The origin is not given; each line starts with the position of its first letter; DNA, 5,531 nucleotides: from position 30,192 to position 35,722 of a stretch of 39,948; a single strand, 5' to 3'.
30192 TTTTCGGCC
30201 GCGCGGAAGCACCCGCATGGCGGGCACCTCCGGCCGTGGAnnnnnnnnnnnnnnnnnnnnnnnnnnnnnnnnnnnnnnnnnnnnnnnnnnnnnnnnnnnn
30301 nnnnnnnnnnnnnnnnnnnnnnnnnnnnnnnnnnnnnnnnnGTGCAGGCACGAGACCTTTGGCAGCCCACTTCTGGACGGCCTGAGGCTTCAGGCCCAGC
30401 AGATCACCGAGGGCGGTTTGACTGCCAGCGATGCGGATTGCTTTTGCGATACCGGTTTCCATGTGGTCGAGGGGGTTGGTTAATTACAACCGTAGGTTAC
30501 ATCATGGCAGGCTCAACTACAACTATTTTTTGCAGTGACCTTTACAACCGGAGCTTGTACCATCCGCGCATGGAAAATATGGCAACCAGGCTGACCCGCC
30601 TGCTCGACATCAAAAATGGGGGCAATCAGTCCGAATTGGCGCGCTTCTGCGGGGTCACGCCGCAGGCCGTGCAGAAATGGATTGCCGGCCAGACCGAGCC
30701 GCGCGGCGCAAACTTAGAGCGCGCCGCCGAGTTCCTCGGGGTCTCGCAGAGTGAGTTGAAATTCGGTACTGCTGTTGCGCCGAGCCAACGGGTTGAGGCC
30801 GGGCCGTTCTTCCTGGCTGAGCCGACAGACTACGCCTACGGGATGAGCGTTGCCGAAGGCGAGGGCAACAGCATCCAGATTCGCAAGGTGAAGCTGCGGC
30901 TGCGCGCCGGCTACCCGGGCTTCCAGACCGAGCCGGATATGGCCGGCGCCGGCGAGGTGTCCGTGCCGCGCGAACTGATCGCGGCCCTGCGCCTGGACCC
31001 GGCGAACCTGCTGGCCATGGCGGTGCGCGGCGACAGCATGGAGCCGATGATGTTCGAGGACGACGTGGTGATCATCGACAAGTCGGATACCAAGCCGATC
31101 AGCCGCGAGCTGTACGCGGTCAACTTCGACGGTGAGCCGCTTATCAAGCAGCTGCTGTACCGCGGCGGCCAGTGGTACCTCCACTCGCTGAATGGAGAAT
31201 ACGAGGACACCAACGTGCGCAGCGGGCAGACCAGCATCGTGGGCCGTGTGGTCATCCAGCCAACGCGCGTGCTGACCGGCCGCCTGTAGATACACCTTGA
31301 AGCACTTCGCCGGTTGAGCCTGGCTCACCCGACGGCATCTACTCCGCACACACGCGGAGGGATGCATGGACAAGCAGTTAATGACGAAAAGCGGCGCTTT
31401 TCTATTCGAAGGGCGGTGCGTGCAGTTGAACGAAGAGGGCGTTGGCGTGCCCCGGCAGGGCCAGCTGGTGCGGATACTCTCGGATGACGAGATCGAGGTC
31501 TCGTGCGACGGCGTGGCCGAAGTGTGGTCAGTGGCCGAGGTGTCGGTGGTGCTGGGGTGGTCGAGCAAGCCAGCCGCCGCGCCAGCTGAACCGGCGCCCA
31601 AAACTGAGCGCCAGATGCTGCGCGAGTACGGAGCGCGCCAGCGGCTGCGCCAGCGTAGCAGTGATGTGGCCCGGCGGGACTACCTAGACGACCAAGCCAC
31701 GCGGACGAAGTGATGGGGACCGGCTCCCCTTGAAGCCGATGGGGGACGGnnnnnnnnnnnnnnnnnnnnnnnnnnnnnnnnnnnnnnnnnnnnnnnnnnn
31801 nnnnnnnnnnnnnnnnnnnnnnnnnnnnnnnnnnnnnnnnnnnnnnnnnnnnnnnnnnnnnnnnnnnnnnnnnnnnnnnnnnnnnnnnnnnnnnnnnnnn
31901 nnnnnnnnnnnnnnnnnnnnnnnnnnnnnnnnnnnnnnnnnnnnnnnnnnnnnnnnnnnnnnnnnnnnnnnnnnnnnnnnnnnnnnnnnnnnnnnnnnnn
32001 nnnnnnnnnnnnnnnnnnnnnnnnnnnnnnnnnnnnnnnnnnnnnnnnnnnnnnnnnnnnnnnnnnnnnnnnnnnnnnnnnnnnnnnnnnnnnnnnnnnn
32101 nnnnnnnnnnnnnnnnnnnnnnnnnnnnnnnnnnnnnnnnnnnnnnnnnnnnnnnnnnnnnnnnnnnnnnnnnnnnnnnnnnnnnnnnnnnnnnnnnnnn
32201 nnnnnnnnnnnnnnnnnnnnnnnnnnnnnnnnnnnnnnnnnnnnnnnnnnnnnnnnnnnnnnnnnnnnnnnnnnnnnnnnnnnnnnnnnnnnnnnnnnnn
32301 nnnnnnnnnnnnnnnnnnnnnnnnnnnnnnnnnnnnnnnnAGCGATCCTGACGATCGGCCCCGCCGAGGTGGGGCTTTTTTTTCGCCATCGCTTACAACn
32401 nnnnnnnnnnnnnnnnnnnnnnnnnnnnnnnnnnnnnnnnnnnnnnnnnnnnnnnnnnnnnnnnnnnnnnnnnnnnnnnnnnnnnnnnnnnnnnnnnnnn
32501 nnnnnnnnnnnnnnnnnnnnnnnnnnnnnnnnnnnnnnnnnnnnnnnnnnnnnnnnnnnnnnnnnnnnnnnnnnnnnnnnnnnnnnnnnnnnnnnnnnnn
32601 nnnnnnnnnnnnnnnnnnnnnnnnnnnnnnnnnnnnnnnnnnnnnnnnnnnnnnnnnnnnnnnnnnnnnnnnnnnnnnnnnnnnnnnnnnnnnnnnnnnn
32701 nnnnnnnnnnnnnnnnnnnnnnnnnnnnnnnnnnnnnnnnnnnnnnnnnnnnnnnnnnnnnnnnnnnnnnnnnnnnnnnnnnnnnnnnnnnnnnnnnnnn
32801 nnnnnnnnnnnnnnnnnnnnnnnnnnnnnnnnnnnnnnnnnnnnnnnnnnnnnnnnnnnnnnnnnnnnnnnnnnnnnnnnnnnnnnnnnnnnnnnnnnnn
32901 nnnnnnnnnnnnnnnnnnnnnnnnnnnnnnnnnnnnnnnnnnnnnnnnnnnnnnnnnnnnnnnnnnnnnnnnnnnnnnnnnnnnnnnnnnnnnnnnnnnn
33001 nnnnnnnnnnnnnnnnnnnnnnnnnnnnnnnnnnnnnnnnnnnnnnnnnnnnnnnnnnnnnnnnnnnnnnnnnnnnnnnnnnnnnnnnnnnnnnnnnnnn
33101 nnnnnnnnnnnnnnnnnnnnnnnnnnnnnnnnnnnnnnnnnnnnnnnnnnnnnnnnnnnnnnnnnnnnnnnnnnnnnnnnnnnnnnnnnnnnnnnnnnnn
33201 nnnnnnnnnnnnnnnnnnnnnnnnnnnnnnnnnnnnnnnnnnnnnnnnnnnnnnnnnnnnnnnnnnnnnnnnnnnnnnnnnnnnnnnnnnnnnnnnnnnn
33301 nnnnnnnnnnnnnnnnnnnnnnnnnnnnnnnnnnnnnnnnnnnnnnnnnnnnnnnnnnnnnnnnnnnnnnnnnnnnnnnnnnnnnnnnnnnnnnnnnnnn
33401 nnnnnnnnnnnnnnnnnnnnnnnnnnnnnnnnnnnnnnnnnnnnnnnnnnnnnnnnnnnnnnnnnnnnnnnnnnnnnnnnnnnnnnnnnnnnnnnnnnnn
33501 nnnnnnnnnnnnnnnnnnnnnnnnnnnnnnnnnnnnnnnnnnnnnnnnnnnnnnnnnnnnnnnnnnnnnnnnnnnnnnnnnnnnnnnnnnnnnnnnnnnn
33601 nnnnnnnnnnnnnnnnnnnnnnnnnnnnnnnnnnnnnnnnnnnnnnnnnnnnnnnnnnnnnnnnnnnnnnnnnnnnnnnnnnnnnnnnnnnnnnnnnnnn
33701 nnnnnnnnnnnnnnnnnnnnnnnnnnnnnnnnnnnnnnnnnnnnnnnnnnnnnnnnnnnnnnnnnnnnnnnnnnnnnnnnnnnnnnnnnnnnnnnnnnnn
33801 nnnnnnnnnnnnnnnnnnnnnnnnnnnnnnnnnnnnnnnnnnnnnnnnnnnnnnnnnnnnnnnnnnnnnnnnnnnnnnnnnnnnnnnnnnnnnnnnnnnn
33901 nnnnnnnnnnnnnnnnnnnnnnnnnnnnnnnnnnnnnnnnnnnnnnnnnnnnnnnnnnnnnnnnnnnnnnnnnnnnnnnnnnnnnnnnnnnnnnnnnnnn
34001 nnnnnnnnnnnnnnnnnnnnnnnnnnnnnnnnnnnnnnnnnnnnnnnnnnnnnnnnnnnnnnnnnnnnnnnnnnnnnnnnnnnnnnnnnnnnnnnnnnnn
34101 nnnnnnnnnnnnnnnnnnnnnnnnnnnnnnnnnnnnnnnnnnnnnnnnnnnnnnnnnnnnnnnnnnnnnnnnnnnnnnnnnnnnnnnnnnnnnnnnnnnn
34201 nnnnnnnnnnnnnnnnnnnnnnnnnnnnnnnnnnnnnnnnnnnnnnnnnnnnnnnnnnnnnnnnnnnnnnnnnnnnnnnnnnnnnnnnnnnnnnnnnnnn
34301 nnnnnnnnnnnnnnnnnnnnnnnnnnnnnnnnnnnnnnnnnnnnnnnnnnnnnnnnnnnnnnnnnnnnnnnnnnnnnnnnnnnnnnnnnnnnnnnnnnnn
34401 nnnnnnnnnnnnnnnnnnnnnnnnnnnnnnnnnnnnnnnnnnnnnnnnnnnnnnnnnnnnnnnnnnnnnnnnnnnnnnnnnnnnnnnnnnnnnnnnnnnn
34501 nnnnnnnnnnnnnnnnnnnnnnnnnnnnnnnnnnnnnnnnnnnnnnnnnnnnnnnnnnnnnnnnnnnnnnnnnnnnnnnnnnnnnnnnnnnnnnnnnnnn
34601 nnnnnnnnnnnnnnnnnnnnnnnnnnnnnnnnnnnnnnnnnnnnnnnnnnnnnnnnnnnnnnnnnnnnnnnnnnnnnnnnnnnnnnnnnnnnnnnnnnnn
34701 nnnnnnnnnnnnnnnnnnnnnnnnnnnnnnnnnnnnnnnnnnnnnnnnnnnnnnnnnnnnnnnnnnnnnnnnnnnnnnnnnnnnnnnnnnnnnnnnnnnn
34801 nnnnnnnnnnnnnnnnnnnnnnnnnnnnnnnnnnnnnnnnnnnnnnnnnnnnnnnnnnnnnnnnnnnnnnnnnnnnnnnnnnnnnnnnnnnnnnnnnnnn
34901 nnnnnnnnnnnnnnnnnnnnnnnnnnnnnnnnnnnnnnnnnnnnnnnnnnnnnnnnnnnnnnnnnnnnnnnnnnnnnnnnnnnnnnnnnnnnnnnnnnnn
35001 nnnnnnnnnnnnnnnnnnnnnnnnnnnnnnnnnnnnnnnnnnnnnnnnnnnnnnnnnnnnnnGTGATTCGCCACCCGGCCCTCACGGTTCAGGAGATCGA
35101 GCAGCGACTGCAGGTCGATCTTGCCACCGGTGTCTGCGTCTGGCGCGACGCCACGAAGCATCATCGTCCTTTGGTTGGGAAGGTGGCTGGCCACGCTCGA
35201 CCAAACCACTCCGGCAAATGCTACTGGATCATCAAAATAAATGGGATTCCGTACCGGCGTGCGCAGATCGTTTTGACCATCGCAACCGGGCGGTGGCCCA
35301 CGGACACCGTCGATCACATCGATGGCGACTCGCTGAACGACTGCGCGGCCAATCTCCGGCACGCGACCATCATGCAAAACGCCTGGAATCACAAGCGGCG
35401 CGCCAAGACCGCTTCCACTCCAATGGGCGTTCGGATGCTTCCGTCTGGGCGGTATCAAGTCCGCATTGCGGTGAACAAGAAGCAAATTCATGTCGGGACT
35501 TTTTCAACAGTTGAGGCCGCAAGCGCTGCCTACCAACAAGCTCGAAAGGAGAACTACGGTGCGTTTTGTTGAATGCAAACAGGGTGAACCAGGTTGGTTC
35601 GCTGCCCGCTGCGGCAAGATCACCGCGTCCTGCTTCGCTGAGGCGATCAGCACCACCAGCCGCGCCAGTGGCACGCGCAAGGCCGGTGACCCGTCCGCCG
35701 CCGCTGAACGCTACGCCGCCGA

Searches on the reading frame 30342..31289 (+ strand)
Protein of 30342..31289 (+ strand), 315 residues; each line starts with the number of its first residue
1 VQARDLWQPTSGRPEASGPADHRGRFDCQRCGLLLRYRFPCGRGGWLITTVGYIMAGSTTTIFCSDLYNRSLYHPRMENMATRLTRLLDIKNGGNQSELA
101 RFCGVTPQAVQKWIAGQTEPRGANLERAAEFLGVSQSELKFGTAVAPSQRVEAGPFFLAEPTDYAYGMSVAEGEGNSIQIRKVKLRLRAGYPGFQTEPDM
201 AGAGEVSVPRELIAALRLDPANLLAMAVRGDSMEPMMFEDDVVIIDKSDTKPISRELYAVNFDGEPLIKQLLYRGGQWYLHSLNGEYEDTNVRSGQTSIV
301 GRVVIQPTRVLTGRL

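Call 12: search_protein_families(library=pfam, proteins=[window:30342-31289:+], max_evalue=0.01)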
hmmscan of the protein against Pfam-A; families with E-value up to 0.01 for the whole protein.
window:30342-31289:+ (315 aa): 8 families
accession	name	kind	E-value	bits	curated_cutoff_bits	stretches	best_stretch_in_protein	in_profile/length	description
PF00717.28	Peptidase_S24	-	5.6e-21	74.9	23.3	1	186-304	5-116/116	Peptidase S24-like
PF01381.28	HTH_3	-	2e-10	41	23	1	91-135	7-51/55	Helix-turn-helix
PF13560.12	HTH_31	-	3.7e-05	24.4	27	1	96-139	17-61/64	Helix-turn-helix domain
PF15943.11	YdaS_toxin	-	7.7e-05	22.9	30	1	90-118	5-33/65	Bacterial toxin YdaS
PF13518.12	HTH_28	-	0.00036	21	25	1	88-115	7-34/52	Helix-turn-helix domain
PF13384.12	HTH_23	-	0.00036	20.7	24.6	0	87-115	11-39/50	Homeodomain-like domain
PF14549.12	P22_Cro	-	0.0026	18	30.2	1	94-115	10-31/60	DNA-binding transcriptional regulator Cro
PF13551.12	HTH_29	-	0.0033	17.9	28.1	0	84-114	2-33/64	Winged helix-turn helix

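Call 13: search_protein_families(library=phrogs, proteins=[window:30342-31289:+], max_evalue=0.01)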
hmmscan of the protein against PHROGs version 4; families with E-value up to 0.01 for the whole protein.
window:30342-31289:+ (315 aa): 10 families
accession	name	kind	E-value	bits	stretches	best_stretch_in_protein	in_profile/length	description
phrog_4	-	transcription regulation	3.2e-41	142.6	1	71-304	132-333/400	transcriptional repressor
phrog_6201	-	transcription regulation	6e-15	56.2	1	211-306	16-114/121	CI-like repressor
phrog_8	-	transcription regulation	7.9e-11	43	1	72-135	69-131/346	transcriptional regulator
phrog_35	-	transcription regulation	1.6e-10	42.3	1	63-139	57-133/181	transcriptional repressor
phrog_811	-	DNA, RNA and nucleotide metabolism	6.9e-10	39.6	1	211-304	36-129/140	UmuD-like protein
phrog_2967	-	transcription regulation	8.2e-09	36.3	1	75-139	6-69/225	transcriptional regulator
phrog_8558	-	unknown function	3.9e-08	34.5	1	220-304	17-105/114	-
phrog_2328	-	transcription regulation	6.6e-08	33.4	1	75-144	11-79/128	transcriptional repressor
phrog_57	-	head and packaging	0.0033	18.3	1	95-116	14-35/199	terminase small subunit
phrog_2439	-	transcription regulation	0.0034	17.3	1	91-136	18-63/367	transcriptional regulator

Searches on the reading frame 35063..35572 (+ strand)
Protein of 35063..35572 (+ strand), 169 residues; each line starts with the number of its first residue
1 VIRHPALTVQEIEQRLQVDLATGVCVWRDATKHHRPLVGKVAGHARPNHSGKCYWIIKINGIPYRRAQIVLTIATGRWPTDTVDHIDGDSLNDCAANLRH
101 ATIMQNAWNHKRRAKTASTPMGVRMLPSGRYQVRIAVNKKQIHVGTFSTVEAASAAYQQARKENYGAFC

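Call 12: search_protein_families(library=pfam, proteins=[window:35063-35572:+], max_evalue=0.01)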
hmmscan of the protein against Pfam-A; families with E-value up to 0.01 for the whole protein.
window:35063-35572:+ (169 aa): 2 families
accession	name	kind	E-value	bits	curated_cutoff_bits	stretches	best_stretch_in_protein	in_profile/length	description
PF13392.12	HNH_3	-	2.7e-06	27.3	24.8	1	69-107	6-45/46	HNH endonuclease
PF00847.26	AP2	-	4.5e-05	24.1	33.3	1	121-166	4-53/54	AP2 domain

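Call 13: search_protein_families(library=phrogs, proteins=[window:35063-35572:+], max_evalue=0.01)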
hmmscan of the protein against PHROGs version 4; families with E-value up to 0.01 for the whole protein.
window:35063-35572:+ (169 aa): 10 families
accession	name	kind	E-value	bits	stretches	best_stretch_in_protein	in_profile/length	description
phrog_99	-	DNA, RNA and nucleotide metabolism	5.7e-41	142.5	1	4-168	106-263/383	HNH endonuclease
phrog_4578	-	DNA, RNA and nucleotide metabolism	9.2e-17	62.2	1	73-168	21-118/130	HNH endonuclease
phrog_3593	-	DNA, RNA and nucleotide metabolism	7e-12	46.5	1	82-165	112-197/210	HNH endonuclease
phrog_953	-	DNA, RNA and nucleotide metabolism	9.4e-10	39.4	1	106-164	301-361/420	HNH endonuclease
phrog_374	-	DNA, RNA and nucleotide metabolism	1.5e-09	38.2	1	82-166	325-408/617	HNH endonuclease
phrog_59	-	DNA, RNA and nucleotide metabolism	6e-06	26.9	1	46-136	170-253/423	HNH endonuclease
phrog_36769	-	unknown function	6.2e-06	26.8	1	75-165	251-348/367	-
phrog_959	-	DNA, RNA and nucleotide metabolism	0.00021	22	1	48-116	38-112/138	HNH endonuclease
phrog_13470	-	DNA, RNA and nucleotide metabolism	0.00031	21.9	1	108-161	86-139/152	HNH endonuclease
phrog_35306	-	unknown function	0.0017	19.7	1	127-161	39-73/90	-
